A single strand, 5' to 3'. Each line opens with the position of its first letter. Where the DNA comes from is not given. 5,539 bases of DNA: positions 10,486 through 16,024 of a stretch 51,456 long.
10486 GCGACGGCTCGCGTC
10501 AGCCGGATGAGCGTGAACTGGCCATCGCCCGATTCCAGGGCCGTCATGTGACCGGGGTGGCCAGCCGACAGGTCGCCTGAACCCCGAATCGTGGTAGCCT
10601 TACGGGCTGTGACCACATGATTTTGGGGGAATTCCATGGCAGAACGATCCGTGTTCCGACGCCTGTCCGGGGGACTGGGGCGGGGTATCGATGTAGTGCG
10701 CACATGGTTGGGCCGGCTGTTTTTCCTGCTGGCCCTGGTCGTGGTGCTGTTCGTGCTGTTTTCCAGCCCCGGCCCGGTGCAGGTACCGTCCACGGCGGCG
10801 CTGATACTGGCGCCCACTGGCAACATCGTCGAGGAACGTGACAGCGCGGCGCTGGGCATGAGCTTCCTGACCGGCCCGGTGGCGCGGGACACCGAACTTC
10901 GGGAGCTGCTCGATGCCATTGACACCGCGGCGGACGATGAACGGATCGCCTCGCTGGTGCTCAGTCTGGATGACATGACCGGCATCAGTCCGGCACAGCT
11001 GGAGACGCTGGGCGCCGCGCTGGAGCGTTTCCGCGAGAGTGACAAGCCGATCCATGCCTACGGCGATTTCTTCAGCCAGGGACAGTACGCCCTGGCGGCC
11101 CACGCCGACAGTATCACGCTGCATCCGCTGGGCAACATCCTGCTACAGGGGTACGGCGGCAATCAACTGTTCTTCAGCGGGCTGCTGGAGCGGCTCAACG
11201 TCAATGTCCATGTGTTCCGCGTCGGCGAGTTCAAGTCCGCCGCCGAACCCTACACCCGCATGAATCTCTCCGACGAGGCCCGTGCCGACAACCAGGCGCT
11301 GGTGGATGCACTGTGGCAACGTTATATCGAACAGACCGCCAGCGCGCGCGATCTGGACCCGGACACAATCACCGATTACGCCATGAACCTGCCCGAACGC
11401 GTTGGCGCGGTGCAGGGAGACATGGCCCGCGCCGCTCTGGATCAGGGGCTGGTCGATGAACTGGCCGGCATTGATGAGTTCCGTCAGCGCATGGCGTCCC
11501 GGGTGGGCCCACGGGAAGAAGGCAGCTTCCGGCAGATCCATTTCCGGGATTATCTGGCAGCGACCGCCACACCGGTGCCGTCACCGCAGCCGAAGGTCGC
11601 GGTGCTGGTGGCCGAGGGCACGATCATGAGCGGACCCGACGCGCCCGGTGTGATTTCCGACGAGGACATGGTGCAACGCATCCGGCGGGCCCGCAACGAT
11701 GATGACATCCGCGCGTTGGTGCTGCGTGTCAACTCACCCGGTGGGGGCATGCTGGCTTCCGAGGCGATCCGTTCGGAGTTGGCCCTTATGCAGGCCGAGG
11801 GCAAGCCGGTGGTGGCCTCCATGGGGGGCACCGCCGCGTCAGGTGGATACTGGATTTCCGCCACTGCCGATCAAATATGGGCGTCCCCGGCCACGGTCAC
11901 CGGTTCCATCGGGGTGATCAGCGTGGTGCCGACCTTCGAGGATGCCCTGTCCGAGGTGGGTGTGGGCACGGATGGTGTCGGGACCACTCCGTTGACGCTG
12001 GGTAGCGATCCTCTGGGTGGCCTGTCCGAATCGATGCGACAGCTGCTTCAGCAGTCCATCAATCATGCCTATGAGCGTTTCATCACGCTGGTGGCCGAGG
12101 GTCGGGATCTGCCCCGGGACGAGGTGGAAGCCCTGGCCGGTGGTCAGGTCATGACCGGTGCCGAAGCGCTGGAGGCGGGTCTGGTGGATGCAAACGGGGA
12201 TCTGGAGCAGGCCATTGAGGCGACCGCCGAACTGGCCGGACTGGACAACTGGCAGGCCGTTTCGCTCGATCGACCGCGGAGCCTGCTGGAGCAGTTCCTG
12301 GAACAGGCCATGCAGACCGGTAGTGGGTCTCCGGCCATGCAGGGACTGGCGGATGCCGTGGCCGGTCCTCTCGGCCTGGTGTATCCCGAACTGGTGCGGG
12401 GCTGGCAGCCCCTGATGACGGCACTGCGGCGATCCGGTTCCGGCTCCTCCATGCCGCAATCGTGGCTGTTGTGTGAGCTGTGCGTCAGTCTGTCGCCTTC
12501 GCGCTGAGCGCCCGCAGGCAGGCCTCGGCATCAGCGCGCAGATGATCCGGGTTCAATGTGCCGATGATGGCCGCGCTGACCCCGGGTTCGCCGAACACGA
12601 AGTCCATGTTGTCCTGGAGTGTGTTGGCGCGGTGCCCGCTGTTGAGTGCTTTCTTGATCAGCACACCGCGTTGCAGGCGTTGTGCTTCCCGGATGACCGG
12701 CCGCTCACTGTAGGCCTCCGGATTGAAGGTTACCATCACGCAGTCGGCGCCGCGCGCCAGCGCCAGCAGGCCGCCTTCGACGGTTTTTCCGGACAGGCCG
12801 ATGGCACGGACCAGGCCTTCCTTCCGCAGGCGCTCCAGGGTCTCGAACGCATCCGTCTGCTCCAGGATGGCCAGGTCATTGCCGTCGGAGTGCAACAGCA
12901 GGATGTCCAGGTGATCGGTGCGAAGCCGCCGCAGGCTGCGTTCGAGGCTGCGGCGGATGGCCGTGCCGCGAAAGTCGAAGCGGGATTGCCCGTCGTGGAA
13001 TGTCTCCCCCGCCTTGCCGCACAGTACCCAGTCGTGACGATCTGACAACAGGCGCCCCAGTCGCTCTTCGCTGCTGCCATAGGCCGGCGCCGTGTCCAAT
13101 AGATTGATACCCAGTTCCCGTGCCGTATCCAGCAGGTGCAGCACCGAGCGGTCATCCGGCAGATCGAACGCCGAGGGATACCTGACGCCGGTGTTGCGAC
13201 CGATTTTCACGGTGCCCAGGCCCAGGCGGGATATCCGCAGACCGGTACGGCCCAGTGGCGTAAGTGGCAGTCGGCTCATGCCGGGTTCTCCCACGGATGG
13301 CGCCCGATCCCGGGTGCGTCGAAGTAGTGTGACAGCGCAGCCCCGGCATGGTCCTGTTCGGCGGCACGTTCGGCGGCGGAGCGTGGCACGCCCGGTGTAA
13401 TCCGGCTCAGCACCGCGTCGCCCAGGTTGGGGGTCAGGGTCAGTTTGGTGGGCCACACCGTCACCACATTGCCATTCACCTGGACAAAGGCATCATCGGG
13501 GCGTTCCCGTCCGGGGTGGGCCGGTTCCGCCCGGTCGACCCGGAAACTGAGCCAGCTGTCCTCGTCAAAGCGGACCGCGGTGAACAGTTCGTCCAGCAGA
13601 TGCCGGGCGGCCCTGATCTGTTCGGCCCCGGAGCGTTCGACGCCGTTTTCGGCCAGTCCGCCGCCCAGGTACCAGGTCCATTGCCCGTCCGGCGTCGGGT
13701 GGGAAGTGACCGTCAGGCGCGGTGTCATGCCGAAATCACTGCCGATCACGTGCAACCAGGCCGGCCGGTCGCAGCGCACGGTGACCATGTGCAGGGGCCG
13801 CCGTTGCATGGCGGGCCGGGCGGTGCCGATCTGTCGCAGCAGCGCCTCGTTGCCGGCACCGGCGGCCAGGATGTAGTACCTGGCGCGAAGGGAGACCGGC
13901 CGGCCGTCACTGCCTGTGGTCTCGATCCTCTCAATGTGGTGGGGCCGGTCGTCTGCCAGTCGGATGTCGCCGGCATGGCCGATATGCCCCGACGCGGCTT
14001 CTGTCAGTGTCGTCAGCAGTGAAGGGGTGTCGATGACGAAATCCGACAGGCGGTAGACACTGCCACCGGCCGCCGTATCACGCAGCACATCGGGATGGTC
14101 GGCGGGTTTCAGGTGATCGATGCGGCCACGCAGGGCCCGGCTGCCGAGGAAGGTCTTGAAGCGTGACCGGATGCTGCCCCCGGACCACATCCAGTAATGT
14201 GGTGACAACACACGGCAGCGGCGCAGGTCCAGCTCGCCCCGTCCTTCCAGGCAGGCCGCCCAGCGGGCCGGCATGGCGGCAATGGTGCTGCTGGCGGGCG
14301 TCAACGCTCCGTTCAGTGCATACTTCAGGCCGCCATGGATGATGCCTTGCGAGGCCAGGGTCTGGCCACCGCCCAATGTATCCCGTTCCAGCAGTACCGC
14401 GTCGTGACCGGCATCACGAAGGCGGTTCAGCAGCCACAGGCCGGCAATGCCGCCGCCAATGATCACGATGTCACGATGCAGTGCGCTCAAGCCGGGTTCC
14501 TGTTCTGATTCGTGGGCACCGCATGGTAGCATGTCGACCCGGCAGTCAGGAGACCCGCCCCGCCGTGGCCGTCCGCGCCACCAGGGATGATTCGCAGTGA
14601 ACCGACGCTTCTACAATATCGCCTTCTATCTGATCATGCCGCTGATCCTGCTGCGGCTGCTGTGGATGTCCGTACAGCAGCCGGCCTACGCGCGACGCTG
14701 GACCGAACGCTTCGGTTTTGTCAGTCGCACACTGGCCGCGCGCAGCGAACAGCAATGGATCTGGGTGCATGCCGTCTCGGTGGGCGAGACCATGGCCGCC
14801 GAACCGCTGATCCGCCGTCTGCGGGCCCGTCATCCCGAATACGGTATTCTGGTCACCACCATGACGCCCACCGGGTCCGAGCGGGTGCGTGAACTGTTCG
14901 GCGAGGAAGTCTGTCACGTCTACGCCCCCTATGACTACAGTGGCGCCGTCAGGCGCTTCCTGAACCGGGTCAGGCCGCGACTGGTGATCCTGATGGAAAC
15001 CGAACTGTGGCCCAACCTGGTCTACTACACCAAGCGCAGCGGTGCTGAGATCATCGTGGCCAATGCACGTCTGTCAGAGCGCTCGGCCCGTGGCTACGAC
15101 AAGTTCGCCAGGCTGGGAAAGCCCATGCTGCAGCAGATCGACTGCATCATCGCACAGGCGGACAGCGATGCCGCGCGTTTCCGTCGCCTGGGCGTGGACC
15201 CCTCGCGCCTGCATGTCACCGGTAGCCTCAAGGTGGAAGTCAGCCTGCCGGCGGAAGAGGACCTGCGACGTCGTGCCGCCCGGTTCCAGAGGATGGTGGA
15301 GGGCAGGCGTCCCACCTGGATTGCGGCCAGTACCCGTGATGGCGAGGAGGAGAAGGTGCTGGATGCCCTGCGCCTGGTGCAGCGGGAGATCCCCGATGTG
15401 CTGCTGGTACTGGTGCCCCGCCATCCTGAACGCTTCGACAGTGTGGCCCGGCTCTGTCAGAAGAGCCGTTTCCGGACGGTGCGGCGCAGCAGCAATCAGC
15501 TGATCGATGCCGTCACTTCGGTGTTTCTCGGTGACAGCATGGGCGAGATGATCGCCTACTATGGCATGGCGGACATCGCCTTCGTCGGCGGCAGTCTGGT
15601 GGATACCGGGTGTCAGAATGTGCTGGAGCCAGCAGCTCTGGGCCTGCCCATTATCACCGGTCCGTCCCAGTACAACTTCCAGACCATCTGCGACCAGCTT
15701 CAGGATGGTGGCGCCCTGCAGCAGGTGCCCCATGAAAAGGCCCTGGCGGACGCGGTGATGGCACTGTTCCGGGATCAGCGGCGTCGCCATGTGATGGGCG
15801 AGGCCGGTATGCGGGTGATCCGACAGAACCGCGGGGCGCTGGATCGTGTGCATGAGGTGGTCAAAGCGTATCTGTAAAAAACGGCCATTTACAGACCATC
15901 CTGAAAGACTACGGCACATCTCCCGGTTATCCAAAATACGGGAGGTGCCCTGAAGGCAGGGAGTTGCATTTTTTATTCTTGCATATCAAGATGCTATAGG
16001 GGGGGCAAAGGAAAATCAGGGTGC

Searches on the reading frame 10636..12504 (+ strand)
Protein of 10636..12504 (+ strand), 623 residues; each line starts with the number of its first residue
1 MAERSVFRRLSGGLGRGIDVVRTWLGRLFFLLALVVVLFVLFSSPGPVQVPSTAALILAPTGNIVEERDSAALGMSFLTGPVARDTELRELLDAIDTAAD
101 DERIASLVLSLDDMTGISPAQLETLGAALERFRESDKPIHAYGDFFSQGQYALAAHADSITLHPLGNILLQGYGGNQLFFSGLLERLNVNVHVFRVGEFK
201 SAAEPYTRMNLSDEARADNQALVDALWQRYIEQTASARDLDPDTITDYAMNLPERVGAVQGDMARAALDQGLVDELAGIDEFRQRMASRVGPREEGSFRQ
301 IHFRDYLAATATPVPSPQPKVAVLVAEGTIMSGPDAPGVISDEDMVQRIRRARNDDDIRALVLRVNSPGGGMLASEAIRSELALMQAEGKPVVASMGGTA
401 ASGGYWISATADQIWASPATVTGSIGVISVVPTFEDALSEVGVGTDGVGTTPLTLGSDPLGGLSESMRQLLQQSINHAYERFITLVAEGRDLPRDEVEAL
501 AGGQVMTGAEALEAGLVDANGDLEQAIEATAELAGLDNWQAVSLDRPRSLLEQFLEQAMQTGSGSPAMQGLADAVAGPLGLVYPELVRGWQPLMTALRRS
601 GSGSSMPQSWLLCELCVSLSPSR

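Call 18: search_protein_families(library=pfam, proteins=[window:10636-12504:+], max_evalue=0.00001)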
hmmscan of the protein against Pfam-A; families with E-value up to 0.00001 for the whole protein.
window:10636-12504:+ (623 aa): 1 family
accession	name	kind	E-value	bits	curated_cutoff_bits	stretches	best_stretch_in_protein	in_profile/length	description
PF01343.23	Peptidase_S49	-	1.6e-69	233.2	24.9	2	387-536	4-153/154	Peptidase family S49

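Call 51: list_cluster_members(proteins=[window:10636-12504:+, window:38320-39279:-, window:40827-42320:+, window:40245-40745:+, window:29276-30505:-, window:20652-22046:+])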
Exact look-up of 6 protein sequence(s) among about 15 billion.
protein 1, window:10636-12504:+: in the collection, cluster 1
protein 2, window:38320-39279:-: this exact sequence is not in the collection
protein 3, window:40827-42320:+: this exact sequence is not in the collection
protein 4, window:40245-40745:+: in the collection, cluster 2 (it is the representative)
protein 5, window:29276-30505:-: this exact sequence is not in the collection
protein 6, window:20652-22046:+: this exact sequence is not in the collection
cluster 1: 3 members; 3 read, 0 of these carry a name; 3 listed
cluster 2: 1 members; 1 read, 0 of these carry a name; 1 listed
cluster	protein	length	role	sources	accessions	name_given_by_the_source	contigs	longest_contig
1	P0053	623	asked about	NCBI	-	-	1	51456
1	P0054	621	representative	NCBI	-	-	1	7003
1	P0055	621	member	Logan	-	-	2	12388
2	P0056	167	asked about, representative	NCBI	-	-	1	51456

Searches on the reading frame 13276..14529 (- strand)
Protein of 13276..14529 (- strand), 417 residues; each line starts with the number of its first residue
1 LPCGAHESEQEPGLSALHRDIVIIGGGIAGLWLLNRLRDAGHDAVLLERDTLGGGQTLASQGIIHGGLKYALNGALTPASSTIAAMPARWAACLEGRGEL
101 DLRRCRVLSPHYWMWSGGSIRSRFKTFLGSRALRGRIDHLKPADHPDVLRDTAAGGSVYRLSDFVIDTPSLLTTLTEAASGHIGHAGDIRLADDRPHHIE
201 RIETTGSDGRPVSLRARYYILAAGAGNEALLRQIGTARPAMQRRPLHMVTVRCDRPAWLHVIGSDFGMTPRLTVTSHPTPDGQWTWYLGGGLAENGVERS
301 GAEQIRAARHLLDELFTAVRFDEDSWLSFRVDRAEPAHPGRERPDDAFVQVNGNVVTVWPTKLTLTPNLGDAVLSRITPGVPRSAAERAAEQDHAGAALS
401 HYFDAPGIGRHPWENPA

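Call 73: search_protein_families(library=pfam, proteins=[window:13276-14529:-], max_evalue=0.0001)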
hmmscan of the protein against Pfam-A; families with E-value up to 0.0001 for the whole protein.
window:13276-14529:- (417 aa): 3 families
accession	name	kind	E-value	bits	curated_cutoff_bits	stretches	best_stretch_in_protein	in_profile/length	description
PF01266.30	DAO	-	1.9e-21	77.4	27.9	1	20-331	1-312/353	FAD dependent oxidoreductase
PF07992.20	Pyr_redox_2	-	5.4e-05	23.2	26.1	1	20-65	2-48/291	Pyridine nucleotide-disulphide oxidoreductase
PF00890.30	FAD_binding_2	-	7.7e-05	22.5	20.4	0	20-65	1-46/414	FAD binding domain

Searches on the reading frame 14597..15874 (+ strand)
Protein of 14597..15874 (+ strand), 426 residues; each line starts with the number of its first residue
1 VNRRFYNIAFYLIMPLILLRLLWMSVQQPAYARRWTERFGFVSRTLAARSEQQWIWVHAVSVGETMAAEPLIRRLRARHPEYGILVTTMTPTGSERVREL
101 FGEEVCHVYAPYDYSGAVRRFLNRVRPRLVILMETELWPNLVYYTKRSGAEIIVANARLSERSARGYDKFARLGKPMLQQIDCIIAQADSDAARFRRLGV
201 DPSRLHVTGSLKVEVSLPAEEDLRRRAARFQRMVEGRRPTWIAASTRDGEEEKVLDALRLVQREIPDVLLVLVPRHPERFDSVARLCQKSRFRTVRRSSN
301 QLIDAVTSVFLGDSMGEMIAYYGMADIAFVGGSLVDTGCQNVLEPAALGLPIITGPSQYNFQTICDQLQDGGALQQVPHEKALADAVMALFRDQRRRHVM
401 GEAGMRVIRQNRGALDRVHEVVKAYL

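Call 73: search_protein_families(library=pfam, proteins=[window:14597-15874:+], max_evalue=0.0001)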
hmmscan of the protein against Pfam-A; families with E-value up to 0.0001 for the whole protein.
window:14597-15874:+ (426 aa): 2 families
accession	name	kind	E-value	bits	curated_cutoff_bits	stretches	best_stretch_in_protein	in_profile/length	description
PF04413.22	Glycos_transf_N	-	4.2e-70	235.4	23.9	1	34-214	2-178/179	3-Deoxy-D-manno-octulosonic-acid transferase (kdotransferase)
PF00534.26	Glycos_transf_1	-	1.5e-09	38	26.4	1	253-404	32-169/172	Glycosyl transferases group 1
